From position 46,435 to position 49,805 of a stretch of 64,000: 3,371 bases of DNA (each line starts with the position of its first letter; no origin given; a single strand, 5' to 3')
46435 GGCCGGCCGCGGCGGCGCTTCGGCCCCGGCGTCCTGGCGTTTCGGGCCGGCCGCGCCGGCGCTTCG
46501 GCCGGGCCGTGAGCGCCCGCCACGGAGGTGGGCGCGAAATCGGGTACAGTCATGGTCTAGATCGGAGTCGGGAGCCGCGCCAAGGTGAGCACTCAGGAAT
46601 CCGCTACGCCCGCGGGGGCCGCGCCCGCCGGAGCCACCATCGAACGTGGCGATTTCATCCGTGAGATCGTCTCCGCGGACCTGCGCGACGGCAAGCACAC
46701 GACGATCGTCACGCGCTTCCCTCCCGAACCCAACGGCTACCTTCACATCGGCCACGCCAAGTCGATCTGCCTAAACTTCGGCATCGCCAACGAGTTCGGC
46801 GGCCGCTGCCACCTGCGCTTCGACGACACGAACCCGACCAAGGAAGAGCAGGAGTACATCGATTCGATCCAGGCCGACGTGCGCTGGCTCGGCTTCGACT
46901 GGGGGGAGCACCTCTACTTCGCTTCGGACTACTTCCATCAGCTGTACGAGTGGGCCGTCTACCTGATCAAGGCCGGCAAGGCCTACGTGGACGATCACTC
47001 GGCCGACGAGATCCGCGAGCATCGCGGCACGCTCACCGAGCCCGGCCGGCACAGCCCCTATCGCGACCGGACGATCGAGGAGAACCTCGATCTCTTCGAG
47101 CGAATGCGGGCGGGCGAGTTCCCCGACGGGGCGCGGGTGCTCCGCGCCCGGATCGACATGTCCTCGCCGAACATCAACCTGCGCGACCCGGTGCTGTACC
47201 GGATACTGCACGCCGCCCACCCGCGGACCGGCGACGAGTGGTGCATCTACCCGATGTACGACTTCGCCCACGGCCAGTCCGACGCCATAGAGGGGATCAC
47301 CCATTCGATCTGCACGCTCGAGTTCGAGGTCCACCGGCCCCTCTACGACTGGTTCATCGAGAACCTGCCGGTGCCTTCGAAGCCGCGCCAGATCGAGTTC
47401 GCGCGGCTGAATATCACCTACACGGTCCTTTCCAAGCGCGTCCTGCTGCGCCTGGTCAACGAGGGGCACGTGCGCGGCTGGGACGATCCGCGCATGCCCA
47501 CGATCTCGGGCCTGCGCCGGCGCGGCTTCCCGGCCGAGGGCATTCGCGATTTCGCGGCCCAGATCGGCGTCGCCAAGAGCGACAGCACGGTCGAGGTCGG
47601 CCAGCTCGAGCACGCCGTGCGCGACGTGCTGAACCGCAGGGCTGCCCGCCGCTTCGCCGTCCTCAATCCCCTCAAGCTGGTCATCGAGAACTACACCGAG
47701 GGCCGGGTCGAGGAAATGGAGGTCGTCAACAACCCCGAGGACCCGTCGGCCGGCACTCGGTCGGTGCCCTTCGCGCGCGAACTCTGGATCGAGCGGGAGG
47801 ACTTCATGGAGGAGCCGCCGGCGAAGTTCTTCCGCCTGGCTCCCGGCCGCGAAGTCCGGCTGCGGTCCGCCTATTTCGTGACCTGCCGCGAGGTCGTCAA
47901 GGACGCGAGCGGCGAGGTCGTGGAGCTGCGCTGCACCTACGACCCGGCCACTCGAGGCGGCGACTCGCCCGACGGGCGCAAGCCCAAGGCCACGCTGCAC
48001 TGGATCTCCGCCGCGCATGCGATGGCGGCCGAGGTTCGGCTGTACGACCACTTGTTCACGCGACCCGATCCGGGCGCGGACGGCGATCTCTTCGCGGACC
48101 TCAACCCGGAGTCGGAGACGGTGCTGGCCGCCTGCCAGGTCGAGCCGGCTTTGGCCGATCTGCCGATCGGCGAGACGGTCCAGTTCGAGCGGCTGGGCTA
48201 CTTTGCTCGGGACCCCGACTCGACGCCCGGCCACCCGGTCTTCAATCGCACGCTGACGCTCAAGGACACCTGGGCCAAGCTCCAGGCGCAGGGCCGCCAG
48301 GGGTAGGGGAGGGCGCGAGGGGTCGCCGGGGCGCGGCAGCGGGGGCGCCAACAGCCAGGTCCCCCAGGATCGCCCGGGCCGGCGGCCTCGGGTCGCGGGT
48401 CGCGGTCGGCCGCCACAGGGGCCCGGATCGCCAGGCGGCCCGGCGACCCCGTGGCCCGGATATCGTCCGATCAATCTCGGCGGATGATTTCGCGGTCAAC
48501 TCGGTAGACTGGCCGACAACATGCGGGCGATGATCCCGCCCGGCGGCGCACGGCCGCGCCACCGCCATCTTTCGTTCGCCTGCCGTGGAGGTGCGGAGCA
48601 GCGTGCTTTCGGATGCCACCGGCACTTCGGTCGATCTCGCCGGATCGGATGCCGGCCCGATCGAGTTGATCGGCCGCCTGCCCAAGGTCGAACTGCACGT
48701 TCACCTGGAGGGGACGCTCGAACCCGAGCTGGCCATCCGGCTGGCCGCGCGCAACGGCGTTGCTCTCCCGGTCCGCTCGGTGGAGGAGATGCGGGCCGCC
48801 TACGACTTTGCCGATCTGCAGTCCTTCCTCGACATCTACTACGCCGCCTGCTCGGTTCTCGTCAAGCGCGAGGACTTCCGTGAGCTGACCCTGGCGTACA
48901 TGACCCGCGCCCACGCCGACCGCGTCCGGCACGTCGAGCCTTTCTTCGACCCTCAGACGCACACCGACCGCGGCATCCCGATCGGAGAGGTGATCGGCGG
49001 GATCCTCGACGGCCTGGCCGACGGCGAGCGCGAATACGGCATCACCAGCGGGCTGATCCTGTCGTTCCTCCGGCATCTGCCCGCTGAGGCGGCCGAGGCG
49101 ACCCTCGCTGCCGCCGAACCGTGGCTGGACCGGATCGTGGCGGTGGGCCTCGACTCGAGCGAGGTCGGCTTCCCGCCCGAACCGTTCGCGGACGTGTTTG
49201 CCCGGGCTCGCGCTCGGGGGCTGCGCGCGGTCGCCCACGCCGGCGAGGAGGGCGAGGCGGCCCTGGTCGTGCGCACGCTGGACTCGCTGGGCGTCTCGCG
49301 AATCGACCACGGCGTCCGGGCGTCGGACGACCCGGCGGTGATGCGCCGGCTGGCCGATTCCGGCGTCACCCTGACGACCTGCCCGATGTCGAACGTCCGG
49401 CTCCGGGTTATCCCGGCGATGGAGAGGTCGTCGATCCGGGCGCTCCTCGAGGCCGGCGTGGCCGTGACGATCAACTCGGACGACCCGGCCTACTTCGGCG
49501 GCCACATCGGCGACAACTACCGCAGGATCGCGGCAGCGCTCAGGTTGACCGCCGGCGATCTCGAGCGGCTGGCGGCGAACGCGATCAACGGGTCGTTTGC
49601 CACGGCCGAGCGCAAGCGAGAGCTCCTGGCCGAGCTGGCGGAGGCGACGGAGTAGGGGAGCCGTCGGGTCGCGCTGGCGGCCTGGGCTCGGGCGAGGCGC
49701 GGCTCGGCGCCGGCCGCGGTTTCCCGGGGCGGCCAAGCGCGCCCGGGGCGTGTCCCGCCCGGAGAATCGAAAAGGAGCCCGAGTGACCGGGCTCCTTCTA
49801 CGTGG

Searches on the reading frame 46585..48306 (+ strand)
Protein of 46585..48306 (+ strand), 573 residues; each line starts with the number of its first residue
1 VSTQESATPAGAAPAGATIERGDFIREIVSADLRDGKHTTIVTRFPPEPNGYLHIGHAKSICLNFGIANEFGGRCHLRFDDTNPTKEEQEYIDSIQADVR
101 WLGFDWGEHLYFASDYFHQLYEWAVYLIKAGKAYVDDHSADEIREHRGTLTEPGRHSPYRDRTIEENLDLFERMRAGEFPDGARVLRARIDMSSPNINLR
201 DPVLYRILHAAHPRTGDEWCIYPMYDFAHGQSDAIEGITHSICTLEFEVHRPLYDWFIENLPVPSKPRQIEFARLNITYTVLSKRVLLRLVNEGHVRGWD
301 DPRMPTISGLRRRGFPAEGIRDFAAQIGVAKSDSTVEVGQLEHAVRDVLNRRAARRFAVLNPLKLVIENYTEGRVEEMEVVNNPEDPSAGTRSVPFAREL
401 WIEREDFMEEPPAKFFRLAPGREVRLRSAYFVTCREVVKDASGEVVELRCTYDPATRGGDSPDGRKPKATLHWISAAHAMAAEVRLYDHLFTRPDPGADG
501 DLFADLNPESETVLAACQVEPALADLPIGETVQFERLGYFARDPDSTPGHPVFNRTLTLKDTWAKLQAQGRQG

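Call 18: search_protein_families(library=pfam, proteins=[window:46585-48306:+], max_evalue=0.001)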
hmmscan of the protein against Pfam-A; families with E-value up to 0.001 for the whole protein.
window:46585-48306:+ (573 aa): 3 families
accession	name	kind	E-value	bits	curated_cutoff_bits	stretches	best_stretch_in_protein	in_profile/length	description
PF00749.27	tRNA-synt_1c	-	3.4e-106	355.1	23.4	1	41-350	2-313/314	tRNA synthetases class I (E and Q), catalytic domain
PF03950.23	tRNA-synt_1c_C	-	1e-29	103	23.9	1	353-453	1-91/91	tRNA synthetases class I (E and Q), anti-codon binding domain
PF20974.2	tRNA-synt_1c_C2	-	1.7e-21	77.1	23.9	1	470-543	1-69/69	tRNA synthetases class I (E and Q), anti-codon binding domain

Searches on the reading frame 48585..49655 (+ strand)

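Call 20: search_protein_families(library=pfam, proteins=[window:48585-49655:+], max_evalue=0.001)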
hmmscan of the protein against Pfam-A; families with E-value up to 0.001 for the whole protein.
window:48585-49655:+ (356 aa): 2 families
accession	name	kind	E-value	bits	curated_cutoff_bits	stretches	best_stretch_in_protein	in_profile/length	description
PF00962.28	A_deaminase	-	2e-89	300.4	27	1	33-353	1-329/330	Adenosine deaminase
PF07969.17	Amidohydro_3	-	1.4e-06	28.6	29.7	1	174-319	246-390/472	Amidohydrolase family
